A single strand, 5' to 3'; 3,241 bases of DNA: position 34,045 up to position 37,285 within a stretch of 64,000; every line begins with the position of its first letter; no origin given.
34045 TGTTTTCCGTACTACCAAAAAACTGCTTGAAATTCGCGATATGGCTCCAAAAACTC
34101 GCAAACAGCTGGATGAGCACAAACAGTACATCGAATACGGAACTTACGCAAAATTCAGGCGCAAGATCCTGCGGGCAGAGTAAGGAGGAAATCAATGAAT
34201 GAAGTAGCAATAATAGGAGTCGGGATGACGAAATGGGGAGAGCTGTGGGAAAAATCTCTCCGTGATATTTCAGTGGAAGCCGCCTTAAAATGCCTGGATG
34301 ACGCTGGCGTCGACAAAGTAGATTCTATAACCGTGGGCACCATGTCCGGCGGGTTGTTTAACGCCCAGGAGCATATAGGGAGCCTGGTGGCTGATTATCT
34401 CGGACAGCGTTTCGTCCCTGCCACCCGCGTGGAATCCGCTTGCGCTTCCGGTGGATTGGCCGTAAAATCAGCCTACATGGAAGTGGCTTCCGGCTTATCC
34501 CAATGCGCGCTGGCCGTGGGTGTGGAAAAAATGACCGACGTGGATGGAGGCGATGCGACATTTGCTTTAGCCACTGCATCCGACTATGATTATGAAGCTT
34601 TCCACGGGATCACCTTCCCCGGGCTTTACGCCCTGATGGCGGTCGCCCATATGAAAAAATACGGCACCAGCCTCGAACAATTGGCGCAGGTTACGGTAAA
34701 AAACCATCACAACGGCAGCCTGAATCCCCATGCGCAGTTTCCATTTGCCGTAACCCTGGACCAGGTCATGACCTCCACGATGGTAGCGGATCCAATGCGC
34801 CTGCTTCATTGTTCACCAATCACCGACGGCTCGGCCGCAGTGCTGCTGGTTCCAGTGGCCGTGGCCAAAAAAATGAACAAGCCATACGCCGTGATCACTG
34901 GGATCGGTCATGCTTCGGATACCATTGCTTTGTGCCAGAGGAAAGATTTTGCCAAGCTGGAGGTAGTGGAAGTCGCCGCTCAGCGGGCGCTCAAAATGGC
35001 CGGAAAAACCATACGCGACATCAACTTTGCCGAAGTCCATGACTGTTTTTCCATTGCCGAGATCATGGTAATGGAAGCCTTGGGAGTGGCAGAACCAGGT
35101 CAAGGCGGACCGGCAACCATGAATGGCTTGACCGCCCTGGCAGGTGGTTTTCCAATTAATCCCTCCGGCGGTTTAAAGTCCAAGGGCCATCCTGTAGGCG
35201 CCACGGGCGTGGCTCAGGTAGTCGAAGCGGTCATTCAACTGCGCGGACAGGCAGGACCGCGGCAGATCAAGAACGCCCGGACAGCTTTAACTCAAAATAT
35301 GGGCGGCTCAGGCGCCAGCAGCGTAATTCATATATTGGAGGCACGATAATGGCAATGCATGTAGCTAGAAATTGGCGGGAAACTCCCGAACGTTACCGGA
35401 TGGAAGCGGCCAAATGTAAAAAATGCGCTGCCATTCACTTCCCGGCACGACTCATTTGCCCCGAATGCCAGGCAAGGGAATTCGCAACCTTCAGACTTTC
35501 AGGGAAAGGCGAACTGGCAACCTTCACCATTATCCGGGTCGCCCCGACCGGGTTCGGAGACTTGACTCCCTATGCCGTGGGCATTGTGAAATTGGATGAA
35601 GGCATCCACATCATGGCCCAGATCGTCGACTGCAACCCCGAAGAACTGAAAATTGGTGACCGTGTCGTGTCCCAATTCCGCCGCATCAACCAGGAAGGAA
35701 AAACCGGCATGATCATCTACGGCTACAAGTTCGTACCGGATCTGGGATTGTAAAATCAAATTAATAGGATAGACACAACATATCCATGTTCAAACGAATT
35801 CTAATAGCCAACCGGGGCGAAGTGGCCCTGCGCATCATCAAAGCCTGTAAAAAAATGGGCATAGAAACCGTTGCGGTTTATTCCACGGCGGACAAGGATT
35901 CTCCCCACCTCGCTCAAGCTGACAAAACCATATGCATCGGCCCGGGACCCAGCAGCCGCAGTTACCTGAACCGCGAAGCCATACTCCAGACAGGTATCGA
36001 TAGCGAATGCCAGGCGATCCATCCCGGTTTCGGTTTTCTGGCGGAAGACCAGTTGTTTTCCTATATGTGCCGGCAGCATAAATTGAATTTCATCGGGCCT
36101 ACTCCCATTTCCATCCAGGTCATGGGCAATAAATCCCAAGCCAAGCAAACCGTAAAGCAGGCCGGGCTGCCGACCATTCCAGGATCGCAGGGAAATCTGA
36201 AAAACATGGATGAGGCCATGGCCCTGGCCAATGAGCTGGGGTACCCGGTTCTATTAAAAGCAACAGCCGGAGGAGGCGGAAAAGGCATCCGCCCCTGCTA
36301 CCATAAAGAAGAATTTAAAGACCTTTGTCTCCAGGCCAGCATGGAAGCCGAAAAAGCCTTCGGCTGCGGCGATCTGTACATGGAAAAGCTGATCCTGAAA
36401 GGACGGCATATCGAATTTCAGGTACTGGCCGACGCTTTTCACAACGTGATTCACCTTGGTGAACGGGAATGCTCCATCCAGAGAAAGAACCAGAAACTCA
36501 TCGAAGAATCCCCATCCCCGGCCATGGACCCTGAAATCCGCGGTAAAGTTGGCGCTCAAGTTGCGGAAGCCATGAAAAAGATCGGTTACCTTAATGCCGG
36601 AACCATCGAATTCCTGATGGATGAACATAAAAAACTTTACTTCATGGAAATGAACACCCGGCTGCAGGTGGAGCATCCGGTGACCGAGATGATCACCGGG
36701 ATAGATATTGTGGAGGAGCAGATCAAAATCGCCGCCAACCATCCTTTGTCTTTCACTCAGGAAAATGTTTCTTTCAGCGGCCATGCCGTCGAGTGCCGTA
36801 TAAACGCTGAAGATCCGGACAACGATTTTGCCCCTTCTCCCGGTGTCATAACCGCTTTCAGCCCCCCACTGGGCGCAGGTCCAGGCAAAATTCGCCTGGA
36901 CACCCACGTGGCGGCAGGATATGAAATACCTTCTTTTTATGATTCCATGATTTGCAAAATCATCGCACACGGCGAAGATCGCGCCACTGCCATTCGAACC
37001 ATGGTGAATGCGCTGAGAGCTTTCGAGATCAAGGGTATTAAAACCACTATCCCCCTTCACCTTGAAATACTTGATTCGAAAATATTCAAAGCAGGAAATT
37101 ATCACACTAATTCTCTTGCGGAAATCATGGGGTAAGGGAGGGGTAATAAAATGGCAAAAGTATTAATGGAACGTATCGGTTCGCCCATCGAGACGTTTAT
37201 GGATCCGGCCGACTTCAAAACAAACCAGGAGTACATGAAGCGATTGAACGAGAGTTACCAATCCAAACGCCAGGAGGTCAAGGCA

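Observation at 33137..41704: Archaeal HMG-CoA synthase/thiolase/DUF35 triad heading a leucine-catabolism-like operon that lacks HMG-CoA lyase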

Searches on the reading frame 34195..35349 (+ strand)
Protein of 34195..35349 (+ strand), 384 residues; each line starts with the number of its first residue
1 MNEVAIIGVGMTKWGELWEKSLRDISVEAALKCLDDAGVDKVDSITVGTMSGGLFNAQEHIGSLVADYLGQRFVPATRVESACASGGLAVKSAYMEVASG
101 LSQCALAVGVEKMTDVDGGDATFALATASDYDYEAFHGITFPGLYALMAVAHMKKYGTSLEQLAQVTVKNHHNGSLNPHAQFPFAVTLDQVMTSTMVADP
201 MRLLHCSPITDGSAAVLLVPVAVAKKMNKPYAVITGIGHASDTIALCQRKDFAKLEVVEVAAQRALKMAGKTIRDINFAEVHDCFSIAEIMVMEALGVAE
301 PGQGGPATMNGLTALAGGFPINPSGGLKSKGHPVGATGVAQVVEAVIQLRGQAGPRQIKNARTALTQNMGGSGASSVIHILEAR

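Call 3: search_protein_families(library=pfam, proteins=[window:34195-35349:+])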
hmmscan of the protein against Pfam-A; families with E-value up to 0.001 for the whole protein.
window:34195-35349:+ (384 aa): 4 families
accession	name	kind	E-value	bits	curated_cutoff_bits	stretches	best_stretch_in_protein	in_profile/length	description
PF22691.2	Thiolase_C_1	-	5.9e-44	149.7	28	1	238-382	1-143/144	Thiolase C-terminal domain-like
PF00108.29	Thiolase_N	-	2.7e-24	86.4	26.4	1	4-220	1-258/260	Thiolase, N-terminal domain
PF02803.24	Thiolase_C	-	2.5e-10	40.5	27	1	260-354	26-102/123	Thiolase, C-terminal domain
PF00109.32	ketoacyl-synt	-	8.2e-05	22.8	20.8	1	58-122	150-213/252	Beta-ketoacyl synthase, N-terminal domain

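Call 4: search_protein_families(library=ncbifam, proteins=[window:34195-35349:+])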
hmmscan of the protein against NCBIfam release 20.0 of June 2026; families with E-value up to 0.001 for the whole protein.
window:34195-35349:+ (384 aa): 50 families (the best 25 are shown)
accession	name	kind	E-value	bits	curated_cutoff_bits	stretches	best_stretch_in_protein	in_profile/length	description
NF004720.0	PRK06064.1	subfamily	1.2e-153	511.5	420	1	1-383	1-387/389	thiolase domain-containing protein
NF053570.1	AcCoTHIOL_METTL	equivalog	5.3e-149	496.2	600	1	1-382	1-382/385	acetyl-CoA acetyltransferase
NF005704.0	PRK07516.1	subfamily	4.1e-98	328.9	412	1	2-383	2-387/389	thiolase domain-containing protein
NF009228.0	PRK12578.1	subfamily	2.4e-93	312.8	485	1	3-382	4-386/387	thiolase domain-containing protein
NF004810.0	PRK06157.1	equivalog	1.8e-91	307.2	403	1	2-380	7-392/400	acetyl-CoA acetyltransferase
NF006102.0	PRK08256.1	subfamily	2.4e-73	247.5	436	1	2-377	3-387/394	lipid-transfer protein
NF004936.0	PRK06289.1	equivalog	1.8e-71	241.1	375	1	19-382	23-402/405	acetyl-CoA acetyltransferase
NF004715.0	PRK06059.1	equivalog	1e-65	222.3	424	1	2-378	4-396/399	lipid-transfer protein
NF004982.0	PRK06365.1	equivalog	3.8e-65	220.6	695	2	3-252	17-268/430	thiolase domain-containing protein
NF006180.0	PRK08313.1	subfamily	2.6e-59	201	514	1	2-374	4-375/389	thiolase domain-containing protein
NF004721.0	PRK06065.1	equivalog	1.5e-55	188.6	455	1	2-371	10-381/393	thiolase domain-containing protein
NF053628.1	BnzsclthlBbsBGT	equivalog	3.5e-55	187.4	750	1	2-377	5-375/389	benzoylsuccinyl-CoA thiolase subunit BbsB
NF004811.0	PRK06158.1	subfamily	2.1e-54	185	421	1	3-382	9-379/384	acetyl-CoA acetyltransferase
NF006010.0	PRK08142.1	subfamily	3.8e-54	183.9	462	1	17-374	20-375/388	thiolase domain-containing protein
NF004722.0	PRK06066.1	equivalog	1.5e-47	162.4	516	1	1-368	3-369/385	thiolase domain-containing protein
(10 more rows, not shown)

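Call 37: search_solved_structures(query=window:34195-35349:+, max_evalue=1e-30, show_alignments=1)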
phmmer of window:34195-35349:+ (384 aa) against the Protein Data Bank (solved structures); distinct sequences matched with E-value up to 1e-30: 14.
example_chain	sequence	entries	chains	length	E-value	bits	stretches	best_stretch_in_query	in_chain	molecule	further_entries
7yvy_A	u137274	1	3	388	2.1e-108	365.7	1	2-381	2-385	Acetyl-CoA acetyltransferase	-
6esq_A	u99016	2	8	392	2.9e-100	339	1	1-382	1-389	acetoacetyl-CoA thiolase | Acetyl-CoA acetyltransferase thiolase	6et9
4yzo_A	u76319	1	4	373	5.1e-77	262.5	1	4-379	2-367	Putative acyl-CoA acyltransferase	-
4bi9_A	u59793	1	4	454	1.2e-55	192.2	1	26-380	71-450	3-KETOACYL-COA THIOLASE, PUTATIVE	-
7pxp_C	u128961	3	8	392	1.7e-55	191.7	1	2-379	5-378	Benzoylsuccinyl-CoA thiolase subunit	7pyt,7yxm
4bia_A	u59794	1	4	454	2.6e-54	187.8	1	26-380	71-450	3-KETOACYL-COA THIOLASE, PUTATIVE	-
6hsj_A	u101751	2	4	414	6.3e-54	186.5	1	2-375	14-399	SCP2-thiolase (type-1)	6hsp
6hrv_A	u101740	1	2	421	6.7e-54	186.4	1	2-375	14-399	SCP2-thiolase (type-1)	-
3zbg_A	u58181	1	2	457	5.9e-50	173.5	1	41-381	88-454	3-KETOACYL-COA THIOLASE-LIKE PROTEIN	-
3zbk_A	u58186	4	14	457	1.3e-48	169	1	41-381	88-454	3-KETOACYL-COA THIOLASE-LIKE PROTEIN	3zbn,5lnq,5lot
3zbl_A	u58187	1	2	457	1.7e-48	168.7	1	41-381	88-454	3-KETOACYL-COA THIOLASE-LIKE PROTEIN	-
4u4e_A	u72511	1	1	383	1.8e-35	125.8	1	3-376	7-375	Thiolase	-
9skh_I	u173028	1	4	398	4.8e-33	117.8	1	19-380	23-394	2,4-diacetylphloroglucinol biosynthesis protein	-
9skm_I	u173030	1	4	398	1.3e-31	113.2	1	19-380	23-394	2,4-diacetylphloroglucinol biosynthesis protein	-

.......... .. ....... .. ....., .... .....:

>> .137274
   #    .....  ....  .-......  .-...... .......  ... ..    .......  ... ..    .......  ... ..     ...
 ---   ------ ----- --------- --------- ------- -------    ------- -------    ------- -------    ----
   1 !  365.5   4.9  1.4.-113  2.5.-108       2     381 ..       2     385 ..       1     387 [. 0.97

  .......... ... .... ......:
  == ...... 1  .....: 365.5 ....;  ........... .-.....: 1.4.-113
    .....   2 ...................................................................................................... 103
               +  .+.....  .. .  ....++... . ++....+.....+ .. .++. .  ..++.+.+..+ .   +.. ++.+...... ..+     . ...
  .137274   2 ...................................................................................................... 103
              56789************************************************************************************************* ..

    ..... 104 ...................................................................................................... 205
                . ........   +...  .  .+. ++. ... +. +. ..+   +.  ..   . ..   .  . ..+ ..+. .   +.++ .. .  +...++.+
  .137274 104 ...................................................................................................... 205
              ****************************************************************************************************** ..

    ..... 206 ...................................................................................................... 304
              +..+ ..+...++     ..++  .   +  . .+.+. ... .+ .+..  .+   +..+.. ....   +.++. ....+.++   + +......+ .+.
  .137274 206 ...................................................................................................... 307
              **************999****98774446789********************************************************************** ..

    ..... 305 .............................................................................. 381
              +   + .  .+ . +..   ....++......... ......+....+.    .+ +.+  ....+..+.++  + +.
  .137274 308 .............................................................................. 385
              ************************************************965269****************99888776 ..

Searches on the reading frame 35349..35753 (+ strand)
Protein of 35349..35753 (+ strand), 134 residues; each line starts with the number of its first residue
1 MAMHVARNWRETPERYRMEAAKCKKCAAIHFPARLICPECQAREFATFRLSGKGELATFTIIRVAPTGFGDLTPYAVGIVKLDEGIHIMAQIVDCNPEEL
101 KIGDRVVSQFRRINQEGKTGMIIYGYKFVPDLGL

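Call 3: search_protein_families(library=pfam, proteins=[window:35349-35753:+])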
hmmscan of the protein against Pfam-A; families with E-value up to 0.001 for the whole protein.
window:35349-35753:+ (134 aa): 2 families
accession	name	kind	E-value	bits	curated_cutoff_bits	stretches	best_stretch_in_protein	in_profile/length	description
PF01796.24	OB_ChsH2_C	-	2e-22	79.3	27.1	1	50-111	4-65/65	ChsH2, C-terminal OB-fold domain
PF12172.15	zf-ChsH2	-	1.2e-07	31.9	23.2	1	14-45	5-36/37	ChsH2, rubredoxin-like zinc ribbon domain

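Call 4: search_protein_families(library=ncbifam, proteins=[window:35349-35753:+])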
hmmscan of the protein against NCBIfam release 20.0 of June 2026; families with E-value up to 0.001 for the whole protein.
window:35349-35753:+ (134 aa): 1 family
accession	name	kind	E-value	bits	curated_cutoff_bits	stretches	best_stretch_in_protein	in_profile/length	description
NF053627.1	BnzsclthlBbsAGT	equivalog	7.6e-16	58.4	250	1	19-128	37-142/145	benzoylsuccinyl-CoA thiolase subunit BbsA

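Call 38: search_solved_structures(query=window:35349-35753:+, max_evalue=0.001, show_alignments=1)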
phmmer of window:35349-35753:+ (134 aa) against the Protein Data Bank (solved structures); distinct sequences matched with E-value up to 0.001: 8.
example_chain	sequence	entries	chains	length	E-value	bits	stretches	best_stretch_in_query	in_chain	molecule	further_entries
6esq_E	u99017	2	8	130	1.4e-36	128.9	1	5-130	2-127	Pfam DUF35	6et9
9vbo_H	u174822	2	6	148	5e-20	75.2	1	7-129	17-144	2,4-diacetylphloroglucinol biosynthesis protein PhlB family protein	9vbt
5m3k_B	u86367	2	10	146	7.9e-19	71.4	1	5-132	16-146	2,4-diacetylphloroglucinol biosynthesis protein PhlB | 2,4-diacetylphloroglucinol biosynthesis protein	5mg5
9skh_E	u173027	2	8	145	8.1e-18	68.1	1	5-129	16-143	2,4-diacetylphloroglucinol biosynthesis protein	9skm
9myr_B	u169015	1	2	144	1e-11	48.3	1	14-110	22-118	Acyl dehydratase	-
6ok1_B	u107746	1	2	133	2.3e-10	44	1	9-111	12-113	ChsH2(DUF35)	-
7pxp_A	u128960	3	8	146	5e-07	33.2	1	19-93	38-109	Benzoylsuccinyl-CoA thiolase subunit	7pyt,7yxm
6htj_A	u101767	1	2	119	0.00015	25.2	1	17-114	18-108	Nucleic-acid-binding protein containing a Zn-ribbon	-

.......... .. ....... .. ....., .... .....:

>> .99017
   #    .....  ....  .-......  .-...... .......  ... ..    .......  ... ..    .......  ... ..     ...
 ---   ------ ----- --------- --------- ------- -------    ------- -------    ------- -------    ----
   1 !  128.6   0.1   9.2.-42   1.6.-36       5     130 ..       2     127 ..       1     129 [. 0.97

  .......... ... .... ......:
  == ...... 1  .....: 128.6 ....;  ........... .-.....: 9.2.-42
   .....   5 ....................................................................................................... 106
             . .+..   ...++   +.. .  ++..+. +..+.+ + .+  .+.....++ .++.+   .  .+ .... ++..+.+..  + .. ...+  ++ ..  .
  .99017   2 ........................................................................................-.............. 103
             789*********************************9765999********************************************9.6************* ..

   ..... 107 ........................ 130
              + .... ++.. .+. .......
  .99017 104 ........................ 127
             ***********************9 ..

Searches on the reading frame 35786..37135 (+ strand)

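Call 3: search_protein_families(library=pfam, proteins=[window:35786-37135:+])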
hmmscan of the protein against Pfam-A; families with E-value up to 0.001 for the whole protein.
window:35786-37135:+ (449 aa): 6 families
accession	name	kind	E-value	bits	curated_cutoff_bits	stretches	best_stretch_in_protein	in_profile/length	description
PF02786.22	CPSase_L_D2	-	5.2e-72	242.2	19.8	1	116-322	2-209/211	Carbamoyl-phosphate synthase L chain, ATP binding domain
PF00289.28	Biotin_carb_N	-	2.1e-40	138.1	25.5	1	1-107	1-107/110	Biotin carboxylase, N-terminal domain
PF02785.25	Biotin_carb_C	-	1.1e-36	125.7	32.4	1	336-445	1-107/108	Biotin carboxylase C-terminal domain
PF07478.18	Dala_Dala_lig_C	-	2e-07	31.2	24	1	126-291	5-174/204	D-ala D-ala ligase C-terminus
PF02222.28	ATP-grasp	-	0.00047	20.3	27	0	137-292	15-162/179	ATP-grasp domain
PF14397.11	ATPgrasp_ST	-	0.00082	19.1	31.4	0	111-175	17-83/278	Sugar-transfer associated ATP-grasp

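Call 4: search_protein_families(library=ncbifam, proteins=[window:35786-37135:+])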
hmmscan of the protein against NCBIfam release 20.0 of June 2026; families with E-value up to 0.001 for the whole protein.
window:35786-37135:+ (449 aa): 30 families (the best 25 are shown)
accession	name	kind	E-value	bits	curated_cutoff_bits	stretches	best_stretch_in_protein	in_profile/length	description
NF006367.0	PRK08591.1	subfamily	2.2e-195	649.7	597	1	1-446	1-443/451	acetyl-CoA carboxylase biotin carboxylase subunit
TIGR00514.1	accC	equivalog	1.6e-189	630.4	626.5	1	1-445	1-442/449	acetyl-CoA carboxylase biotin carboxylase subunit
NF004085.0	PRK05586.1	equivalog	5.7e-178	592.4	723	1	1-446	1-443/448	acetyl-CoA carboxylase biotin carboxylase subunit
NF006406.0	PRK08654.1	equivalog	7.1e-175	582.3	739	1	1-445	1-441/499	acetyl-CoA carboxylase biotin carboxylase subunit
NF006286.0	PRK08462.1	equivalog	1e-169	565.2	740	1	2-446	4-443/445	acetyl-CoA carboxylase biotin carboxylase subunit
NF009554.0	PRK12999.1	equivalog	1.6e-161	539.6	965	1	1-444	4-452/1147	pyruvate carboxylase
NF009471.0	PRK12833.1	equivalog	2.2e-161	537.5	686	1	3-447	6-447/467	acetyl-CoA carboxylase biotin carboxylase subunit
NF005525.0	PRK07178.1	equivalog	7.6e-160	532.6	768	1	1-442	1-437/471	acetyl-CoA carboxylase biotin carboxylase subunit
TIGR02712.1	urea_carbox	equivalog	2.9e-144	482.3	1303.85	1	2-446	1-441/1201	urea carboxylase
NF006287.0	PRK08463.1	equivalog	9.6e-140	466.5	775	1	1-444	1-441/479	acetyl-CoA carboxylase subunit A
TIGR01235.1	pyruv_carbox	equivalog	5.3e-138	461.4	1114.45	1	4-442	1-446/1143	pyruvate carboxylase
TIGR01369.1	CPSaseII_lrg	equivalog_domain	3.8e-12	44.7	1027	1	97-224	109-230/1052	carbamoyl-phosphate synthase (glutamine-hydrolyzing) large subunit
TIGR01205.1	D_ala_D_alaTIGR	subfamily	1e-11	44.4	245.65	1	68-291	62-285/318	D-alanine--D-alanine ligase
NF002378.0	PRK01372.1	subfamily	1.4e-11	43.7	243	1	87-291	72-269/305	D-alanine--D-alanine ligase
NF003671.0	PRK05294.1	equivalog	3.3e-11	41.6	599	1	96-224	109-231/1058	carbamoyl-phosphate synthase large subunit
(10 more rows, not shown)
